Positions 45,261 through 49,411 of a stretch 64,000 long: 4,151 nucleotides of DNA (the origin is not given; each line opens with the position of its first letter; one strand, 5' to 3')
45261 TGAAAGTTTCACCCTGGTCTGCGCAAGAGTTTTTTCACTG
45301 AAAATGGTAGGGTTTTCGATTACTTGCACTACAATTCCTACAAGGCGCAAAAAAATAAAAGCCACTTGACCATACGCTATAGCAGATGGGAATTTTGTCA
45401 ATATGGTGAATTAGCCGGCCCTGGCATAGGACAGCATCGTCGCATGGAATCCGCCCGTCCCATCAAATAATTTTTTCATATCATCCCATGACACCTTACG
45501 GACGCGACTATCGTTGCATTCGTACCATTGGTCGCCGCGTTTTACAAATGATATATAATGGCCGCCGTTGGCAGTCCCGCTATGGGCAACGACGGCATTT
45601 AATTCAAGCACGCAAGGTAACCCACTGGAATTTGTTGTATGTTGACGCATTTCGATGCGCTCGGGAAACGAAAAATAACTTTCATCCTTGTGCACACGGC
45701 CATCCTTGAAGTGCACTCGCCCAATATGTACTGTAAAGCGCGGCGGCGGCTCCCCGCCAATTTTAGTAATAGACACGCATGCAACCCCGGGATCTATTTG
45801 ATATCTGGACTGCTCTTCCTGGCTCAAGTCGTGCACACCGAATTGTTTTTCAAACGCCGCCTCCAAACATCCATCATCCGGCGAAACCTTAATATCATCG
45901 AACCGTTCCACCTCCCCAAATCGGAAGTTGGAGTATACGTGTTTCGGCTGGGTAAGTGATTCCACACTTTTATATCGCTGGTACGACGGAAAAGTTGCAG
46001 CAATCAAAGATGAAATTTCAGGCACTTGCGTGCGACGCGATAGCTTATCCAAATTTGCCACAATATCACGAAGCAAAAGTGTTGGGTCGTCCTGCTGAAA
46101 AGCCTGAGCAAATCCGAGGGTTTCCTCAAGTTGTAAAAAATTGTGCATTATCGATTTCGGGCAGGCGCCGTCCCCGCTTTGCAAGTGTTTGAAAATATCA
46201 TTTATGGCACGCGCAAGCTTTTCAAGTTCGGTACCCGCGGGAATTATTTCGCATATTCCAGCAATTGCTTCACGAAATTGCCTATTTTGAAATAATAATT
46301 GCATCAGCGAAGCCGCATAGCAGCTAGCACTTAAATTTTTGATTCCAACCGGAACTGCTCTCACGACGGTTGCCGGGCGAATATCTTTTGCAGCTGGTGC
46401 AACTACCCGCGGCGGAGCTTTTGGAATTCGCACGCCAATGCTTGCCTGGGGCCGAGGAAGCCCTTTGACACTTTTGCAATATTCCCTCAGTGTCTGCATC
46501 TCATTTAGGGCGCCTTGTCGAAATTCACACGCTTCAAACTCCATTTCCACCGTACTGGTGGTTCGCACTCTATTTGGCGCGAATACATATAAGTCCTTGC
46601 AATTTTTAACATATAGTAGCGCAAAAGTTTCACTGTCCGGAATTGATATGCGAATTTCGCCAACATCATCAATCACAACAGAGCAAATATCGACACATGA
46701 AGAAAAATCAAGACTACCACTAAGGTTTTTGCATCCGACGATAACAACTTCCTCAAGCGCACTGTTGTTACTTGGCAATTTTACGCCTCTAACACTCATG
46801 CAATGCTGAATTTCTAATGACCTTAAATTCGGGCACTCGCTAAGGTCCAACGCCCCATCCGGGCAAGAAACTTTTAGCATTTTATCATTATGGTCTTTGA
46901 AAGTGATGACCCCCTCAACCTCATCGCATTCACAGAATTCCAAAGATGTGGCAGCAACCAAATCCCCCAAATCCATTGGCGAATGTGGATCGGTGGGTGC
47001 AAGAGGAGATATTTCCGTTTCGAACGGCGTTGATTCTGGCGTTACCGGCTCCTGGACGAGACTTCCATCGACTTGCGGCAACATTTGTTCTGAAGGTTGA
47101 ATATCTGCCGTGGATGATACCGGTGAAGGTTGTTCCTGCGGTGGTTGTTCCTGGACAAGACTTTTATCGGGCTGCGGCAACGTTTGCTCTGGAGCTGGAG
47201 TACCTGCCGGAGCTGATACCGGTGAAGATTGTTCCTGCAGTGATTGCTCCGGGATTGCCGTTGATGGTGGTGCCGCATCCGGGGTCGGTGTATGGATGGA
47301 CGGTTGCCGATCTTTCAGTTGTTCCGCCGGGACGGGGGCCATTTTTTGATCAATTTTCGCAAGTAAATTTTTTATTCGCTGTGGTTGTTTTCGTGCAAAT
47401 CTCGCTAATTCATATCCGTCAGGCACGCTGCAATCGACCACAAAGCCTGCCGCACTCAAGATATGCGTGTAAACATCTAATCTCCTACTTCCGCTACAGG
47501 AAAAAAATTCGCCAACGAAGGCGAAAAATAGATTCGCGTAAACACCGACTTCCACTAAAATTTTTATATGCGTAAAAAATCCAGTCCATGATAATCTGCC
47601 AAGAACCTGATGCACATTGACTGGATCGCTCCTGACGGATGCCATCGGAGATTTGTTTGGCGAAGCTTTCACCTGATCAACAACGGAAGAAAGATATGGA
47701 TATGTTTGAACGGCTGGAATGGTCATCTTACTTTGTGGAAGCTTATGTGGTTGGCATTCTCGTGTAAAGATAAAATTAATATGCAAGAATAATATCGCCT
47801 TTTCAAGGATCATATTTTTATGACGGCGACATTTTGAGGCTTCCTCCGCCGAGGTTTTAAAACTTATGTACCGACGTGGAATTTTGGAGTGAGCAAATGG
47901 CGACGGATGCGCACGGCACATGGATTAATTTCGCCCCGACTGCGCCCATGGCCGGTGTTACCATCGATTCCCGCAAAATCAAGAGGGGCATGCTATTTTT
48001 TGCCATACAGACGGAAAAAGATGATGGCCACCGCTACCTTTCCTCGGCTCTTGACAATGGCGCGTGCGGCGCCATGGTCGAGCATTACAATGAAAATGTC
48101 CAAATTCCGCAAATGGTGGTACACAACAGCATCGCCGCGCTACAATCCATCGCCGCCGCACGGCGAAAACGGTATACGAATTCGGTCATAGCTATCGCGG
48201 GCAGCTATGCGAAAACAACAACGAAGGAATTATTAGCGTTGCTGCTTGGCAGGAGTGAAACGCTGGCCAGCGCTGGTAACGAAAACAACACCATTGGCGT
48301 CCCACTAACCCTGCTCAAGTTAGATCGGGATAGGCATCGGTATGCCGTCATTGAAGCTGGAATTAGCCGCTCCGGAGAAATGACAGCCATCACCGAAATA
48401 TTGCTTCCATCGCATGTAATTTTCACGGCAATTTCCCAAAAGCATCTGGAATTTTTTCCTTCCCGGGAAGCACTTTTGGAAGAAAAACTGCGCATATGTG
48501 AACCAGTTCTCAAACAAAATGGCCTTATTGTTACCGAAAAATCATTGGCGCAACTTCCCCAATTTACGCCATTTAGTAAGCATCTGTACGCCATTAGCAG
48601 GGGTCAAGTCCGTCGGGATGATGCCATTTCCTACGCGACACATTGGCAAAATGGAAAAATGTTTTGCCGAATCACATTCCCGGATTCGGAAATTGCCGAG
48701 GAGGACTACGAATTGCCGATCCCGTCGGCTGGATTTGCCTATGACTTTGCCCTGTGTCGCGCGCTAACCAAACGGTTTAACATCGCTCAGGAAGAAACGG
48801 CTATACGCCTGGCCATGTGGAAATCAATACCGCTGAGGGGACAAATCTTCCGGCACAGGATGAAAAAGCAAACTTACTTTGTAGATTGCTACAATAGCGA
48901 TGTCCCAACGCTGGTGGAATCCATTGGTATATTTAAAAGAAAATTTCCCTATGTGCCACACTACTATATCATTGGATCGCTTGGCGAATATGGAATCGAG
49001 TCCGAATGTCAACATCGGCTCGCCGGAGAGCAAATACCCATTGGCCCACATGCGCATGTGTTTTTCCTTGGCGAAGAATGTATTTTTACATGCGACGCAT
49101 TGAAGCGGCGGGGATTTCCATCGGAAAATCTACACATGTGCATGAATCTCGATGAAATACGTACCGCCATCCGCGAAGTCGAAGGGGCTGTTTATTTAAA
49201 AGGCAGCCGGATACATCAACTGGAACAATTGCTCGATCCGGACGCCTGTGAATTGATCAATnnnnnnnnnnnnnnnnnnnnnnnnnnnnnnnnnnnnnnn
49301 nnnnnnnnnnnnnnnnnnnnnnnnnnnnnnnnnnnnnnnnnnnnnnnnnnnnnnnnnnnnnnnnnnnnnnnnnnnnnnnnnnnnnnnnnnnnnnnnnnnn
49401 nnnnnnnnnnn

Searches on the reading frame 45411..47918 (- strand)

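Call 17: search_protein_families(library=pfam, proteins=[window:45411-47918:-], max_evalue=0.00001)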
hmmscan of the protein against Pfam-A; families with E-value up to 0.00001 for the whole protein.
window:45411-47918:- (835 aa): 1 family
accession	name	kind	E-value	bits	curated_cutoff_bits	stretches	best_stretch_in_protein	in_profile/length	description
PF00443.35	UCH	-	2.5e-26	93.3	23.9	1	524-829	1-252/254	Ubiquitin carboxyl-terminal hydrolase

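Call 54: search_protein_families(library=ncbifam, proteins=[window:45411-47918:-], max_evalue=0.001)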
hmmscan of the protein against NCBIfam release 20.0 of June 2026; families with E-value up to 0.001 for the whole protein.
window:45411-47918:- (835 aa): 0 families

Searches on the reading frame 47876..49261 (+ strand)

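Call 17: search_protein_families(library=pfam, proteins=[window:47876-49261:+], max_evalue=0.00001)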
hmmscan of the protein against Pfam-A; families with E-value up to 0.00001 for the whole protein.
window:47876-49261:+ (462 aa): 2 families
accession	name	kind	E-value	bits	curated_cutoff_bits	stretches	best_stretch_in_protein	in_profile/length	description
PF08245.18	Mur_ligase_M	-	2.8e-22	80.1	24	1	107-244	1-151/200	Mur ligase middle domain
PF01225.30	Mur_ligase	-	1.2e-06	29.2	21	1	26-88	3-65/95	Mur ligase family, catalytic domain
